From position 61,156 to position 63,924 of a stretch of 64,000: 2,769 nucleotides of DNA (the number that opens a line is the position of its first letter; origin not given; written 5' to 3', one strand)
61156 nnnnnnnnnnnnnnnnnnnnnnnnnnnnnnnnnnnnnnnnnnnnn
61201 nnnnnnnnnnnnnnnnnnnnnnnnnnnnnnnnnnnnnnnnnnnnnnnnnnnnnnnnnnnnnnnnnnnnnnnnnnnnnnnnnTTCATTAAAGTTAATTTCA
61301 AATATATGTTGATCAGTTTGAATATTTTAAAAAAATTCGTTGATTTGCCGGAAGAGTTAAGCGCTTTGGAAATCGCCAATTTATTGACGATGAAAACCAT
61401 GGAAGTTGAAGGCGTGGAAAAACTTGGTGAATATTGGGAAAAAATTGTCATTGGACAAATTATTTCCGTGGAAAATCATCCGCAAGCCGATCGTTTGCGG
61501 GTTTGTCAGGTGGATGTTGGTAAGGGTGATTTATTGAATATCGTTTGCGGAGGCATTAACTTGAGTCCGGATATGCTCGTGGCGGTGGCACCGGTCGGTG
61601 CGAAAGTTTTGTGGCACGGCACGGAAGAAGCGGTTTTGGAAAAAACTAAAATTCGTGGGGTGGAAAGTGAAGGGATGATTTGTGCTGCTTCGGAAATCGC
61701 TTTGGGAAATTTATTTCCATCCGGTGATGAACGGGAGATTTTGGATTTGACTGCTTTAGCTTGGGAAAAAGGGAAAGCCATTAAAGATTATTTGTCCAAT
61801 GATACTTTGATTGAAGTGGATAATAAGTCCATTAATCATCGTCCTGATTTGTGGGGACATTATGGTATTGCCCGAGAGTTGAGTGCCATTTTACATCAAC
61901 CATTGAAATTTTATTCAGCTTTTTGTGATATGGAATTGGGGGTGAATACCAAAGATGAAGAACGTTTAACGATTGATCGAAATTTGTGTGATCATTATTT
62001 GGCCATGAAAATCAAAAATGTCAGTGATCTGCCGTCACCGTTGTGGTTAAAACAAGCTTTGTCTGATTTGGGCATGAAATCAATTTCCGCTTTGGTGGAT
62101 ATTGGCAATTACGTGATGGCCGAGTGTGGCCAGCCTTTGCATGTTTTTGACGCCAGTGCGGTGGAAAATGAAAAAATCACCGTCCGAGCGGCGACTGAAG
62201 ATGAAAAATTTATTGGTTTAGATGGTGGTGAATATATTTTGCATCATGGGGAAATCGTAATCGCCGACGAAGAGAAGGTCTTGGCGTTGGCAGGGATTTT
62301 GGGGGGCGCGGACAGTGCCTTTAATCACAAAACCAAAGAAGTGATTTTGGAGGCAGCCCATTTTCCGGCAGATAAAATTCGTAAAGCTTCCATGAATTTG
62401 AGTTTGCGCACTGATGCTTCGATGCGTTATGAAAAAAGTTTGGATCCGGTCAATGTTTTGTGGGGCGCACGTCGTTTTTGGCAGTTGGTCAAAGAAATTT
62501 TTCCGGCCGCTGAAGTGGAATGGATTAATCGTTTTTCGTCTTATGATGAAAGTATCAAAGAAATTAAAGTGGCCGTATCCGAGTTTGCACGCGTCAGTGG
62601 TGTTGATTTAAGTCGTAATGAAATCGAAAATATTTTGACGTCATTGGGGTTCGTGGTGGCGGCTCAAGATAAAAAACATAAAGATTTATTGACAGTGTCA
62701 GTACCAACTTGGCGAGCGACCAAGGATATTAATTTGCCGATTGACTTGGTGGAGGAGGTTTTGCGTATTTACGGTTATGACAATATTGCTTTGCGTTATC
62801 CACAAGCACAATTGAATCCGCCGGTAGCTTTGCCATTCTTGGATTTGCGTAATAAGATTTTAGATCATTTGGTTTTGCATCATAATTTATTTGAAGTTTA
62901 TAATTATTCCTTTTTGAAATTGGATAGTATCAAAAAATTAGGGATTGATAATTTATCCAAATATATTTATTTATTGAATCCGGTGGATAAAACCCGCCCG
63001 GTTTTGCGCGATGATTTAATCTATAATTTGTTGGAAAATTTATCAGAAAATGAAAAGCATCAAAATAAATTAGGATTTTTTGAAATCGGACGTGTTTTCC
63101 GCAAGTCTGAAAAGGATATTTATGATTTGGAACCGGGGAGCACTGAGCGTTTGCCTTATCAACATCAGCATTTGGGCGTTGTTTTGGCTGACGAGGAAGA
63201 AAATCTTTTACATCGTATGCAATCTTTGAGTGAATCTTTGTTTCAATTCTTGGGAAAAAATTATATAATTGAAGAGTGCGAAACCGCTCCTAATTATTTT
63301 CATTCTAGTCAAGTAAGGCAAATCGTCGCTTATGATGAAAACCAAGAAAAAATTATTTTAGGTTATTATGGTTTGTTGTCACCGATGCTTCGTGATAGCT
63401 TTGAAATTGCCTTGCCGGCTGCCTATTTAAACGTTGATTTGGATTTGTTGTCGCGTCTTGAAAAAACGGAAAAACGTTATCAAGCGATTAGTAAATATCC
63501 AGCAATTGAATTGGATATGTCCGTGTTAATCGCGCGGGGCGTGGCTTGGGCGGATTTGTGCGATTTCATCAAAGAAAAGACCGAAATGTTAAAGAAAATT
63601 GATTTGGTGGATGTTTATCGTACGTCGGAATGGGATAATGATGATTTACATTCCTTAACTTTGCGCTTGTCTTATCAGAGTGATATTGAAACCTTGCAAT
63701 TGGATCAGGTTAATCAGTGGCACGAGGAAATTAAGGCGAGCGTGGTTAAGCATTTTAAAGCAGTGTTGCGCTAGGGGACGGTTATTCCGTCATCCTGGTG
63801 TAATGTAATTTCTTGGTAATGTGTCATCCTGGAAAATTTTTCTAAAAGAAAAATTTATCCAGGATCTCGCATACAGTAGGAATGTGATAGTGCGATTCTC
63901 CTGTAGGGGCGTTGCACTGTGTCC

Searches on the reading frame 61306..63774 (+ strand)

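Call 35: search_protein_families(library=pfam, proteins=[window:61306-63774:+], max_evalue=0.00001)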
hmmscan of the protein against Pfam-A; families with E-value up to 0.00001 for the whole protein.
window:61306-63774:+ (822 aa): 5 families
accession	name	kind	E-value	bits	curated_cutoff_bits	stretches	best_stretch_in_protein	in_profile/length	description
PF03483.22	B3_4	-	1.3e-54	184.9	29.3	1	228-399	2-173/174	B3/4 domain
PF17759.6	tRNA_synthFbeta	-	2.1e-24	86.7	22.4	1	497-712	4-214/214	Phenylalanyl tRNA synthetase beta chain CLM domain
PF03484.21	B5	-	5.4e-19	68.6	28.6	1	420-491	1-67/67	tRNA synthetase B5 domain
PF01588.26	tRNA_bind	-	1.6e-18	67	27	1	47-138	1-77/96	Putative tRNA binding domain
PF03147.19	FDX-ACB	-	1.9e-18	67.1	31.1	1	729-822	1-94/94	Ferredoxin-fold anticodon binding domain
